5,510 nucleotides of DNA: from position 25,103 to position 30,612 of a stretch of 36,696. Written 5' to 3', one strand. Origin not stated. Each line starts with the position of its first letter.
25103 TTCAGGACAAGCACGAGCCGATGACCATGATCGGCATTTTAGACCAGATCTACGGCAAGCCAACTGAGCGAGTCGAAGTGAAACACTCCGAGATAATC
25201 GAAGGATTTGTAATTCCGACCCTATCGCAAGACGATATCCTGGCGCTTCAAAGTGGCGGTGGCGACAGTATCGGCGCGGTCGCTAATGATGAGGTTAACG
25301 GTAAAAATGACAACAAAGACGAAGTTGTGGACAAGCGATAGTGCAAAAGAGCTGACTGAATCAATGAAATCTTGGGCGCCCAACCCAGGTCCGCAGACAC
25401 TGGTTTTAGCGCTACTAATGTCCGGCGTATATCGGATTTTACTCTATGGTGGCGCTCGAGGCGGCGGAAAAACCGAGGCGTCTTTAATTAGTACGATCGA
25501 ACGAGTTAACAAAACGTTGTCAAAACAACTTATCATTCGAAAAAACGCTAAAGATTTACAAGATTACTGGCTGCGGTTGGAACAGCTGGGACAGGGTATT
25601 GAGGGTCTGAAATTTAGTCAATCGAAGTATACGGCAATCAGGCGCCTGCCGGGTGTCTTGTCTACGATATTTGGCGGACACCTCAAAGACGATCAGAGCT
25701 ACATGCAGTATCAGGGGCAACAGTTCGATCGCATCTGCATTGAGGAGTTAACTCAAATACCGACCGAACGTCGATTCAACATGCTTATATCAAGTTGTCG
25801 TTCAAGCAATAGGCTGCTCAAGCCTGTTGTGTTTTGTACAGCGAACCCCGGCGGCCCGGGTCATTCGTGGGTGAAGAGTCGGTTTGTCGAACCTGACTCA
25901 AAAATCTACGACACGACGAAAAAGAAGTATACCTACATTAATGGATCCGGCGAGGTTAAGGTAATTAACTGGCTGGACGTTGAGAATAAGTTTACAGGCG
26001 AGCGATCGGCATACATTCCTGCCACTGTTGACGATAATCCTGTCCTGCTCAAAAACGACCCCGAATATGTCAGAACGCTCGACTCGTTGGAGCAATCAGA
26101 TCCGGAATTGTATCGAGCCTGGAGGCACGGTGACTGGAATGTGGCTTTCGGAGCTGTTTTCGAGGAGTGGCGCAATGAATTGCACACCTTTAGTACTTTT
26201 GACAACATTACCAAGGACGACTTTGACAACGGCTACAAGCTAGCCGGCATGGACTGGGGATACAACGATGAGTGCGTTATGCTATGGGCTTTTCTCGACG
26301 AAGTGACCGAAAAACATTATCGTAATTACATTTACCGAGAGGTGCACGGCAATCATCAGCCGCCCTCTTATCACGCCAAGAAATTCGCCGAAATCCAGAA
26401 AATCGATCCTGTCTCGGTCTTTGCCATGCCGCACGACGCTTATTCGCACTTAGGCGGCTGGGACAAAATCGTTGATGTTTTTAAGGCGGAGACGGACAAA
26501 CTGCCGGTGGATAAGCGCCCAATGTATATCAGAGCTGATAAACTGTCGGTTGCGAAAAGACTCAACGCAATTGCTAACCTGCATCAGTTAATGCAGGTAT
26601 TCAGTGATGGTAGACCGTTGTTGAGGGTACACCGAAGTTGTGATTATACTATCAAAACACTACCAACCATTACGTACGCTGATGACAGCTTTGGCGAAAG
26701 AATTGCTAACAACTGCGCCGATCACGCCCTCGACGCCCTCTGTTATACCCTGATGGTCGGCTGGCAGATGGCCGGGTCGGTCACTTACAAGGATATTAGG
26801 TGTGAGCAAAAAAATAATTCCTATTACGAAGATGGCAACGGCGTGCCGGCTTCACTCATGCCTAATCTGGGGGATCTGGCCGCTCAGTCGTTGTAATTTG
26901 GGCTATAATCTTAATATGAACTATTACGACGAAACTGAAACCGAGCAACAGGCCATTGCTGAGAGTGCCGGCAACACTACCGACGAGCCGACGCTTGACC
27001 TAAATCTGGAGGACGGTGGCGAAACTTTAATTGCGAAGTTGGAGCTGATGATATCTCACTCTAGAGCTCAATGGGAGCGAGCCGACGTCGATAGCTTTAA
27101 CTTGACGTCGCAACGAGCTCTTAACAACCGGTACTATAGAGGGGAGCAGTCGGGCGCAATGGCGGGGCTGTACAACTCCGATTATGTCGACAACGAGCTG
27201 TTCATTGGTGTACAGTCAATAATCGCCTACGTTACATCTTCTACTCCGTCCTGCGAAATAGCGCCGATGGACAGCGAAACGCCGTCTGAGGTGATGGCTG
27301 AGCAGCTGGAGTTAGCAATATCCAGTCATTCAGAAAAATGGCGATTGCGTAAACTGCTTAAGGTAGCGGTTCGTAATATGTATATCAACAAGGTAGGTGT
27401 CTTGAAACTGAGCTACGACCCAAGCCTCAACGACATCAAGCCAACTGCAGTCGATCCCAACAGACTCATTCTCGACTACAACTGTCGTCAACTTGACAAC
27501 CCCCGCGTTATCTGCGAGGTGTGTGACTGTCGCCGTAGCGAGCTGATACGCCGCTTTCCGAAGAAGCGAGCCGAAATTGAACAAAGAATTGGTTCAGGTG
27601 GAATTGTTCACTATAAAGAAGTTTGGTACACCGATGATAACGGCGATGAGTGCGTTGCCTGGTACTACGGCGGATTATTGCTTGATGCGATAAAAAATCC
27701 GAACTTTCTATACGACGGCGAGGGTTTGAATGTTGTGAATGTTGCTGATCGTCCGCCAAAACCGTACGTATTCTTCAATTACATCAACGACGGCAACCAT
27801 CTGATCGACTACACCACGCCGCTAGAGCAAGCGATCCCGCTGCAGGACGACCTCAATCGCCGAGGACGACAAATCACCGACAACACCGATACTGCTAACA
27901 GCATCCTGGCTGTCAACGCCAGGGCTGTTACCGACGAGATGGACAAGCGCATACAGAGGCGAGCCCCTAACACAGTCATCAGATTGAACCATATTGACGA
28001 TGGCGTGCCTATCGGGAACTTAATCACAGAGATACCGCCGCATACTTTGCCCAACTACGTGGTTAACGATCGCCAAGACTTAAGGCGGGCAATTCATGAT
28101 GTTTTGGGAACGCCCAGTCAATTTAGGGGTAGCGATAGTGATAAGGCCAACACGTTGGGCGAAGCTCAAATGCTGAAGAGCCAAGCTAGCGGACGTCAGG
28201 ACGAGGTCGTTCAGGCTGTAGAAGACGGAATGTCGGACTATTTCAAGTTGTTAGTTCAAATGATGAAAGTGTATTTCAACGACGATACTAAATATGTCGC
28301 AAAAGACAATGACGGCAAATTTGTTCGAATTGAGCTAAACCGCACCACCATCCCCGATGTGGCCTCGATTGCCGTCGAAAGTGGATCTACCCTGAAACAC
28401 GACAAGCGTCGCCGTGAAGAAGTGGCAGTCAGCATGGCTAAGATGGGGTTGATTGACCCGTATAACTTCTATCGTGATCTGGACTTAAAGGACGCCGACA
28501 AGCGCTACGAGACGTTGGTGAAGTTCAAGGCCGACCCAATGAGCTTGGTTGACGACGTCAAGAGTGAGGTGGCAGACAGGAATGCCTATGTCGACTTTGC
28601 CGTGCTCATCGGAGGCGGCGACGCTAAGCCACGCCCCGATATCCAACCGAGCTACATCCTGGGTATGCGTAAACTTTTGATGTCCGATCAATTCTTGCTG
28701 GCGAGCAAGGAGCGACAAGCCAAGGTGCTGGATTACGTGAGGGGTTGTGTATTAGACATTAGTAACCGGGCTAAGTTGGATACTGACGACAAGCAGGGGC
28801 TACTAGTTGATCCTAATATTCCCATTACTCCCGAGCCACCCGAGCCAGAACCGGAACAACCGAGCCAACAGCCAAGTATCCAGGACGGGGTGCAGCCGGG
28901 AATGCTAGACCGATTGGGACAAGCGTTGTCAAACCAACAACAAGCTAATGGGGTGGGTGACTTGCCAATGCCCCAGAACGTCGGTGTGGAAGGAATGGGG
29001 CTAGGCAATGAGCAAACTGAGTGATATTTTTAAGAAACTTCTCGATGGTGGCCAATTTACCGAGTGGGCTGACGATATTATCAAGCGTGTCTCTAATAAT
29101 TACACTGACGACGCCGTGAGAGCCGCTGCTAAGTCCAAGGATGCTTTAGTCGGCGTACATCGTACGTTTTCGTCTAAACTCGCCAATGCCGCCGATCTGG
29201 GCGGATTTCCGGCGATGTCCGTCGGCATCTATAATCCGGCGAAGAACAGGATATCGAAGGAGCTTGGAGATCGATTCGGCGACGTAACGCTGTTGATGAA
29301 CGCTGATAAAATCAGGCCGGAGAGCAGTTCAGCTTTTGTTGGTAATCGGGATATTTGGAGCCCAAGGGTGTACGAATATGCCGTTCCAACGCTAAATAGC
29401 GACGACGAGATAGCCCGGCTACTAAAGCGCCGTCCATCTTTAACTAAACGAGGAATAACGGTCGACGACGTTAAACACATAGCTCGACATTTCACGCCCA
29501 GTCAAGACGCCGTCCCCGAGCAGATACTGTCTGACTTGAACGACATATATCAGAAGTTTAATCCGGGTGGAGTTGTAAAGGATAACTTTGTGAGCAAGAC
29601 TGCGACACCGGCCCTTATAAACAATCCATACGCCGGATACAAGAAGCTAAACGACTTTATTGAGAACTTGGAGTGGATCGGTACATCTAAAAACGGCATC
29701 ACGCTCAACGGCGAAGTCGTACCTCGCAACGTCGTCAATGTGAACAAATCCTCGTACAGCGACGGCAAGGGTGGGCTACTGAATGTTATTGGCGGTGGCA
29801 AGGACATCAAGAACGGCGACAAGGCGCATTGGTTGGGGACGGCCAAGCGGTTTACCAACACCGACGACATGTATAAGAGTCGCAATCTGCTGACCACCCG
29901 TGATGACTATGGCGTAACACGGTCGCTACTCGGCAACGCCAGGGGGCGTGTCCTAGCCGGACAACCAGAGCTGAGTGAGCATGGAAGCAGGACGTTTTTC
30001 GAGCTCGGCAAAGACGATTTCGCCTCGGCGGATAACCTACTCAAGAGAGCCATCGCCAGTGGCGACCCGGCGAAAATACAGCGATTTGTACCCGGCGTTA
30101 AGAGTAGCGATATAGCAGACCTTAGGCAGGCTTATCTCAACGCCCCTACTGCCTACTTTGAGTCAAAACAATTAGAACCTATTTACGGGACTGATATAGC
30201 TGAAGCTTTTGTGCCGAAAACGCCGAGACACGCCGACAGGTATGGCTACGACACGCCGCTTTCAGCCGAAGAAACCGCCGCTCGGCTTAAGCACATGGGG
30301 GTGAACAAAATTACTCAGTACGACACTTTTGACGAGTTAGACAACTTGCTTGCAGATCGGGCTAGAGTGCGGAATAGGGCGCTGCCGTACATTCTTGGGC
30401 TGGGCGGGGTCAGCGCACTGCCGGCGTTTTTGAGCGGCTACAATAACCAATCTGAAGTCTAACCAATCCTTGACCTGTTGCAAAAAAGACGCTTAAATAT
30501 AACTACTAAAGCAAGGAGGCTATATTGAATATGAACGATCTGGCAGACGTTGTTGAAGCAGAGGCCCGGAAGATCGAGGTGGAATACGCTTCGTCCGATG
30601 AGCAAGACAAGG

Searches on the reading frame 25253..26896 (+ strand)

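Call 10: search_protein_families(library=phrogs, proteins=[window:25253-26896:+], max_evalue=0.001)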
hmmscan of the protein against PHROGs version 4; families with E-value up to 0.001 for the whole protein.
window:25253-26896:+ (547 aa): 6 families
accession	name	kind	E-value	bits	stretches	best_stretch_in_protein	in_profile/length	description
phrog_2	-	head and packaging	2.8e-34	120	1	39-506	262-595/807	terminase large subunit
phrog_979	-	head and packaging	3.2e-30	106.4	1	14-299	122-410/642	terminase large subunit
phrog_5653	-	head and packaging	3.4e-10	41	1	293-502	1-179/199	terminase large subunit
phrog_3717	-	head and packaging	6.3e-08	33.4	1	66-228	29-191/277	terminase large subunit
phrog_9526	-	head and packaging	2.9e-05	24.6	0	144-283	112-261/280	terminase large subunit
phrog_10250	-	head and packaging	0.00098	19.9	0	281-501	4-213/228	terminase large subunit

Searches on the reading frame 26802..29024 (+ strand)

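Call 10: search_protein_families(library=phrogs, proteins=[window:26802-29024:+], max_evalue=0.001)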
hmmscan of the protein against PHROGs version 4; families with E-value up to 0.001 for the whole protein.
window:26802-29024:+ (740 aa): 3 families
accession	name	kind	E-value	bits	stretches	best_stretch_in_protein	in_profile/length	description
phrog_156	-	head and packaging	1.5e-16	61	1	137-544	70-526/681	portal protein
phrog_332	-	connector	8.6e-08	32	1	125-477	57-414/560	head-tail adaptor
phrog_1216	-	head and packaging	7.3e-05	22.5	0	199-251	197-251/714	portal protein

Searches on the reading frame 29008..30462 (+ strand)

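Call 10: search_protein_families(library=phrogs, proteins=[window:29008-30462:+], max_evalue=0.001)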
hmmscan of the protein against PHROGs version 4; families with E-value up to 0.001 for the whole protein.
window:29008-30462:+ (484 aa): 0 families

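Call 63: search_protein_families(library=pfam, proteins=[window:29008-30462:+], max_evalue=0.01)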
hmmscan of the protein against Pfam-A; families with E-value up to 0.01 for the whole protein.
window:29008-30462:+ (484 aa): 1 family
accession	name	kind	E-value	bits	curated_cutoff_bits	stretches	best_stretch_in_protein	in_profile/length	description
PF18814.6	PBECR5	-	1e-07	32.5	25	1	42-121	11-85/239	phage-Barnase-EndoU-ColicinE5/D-RelE like nuclease5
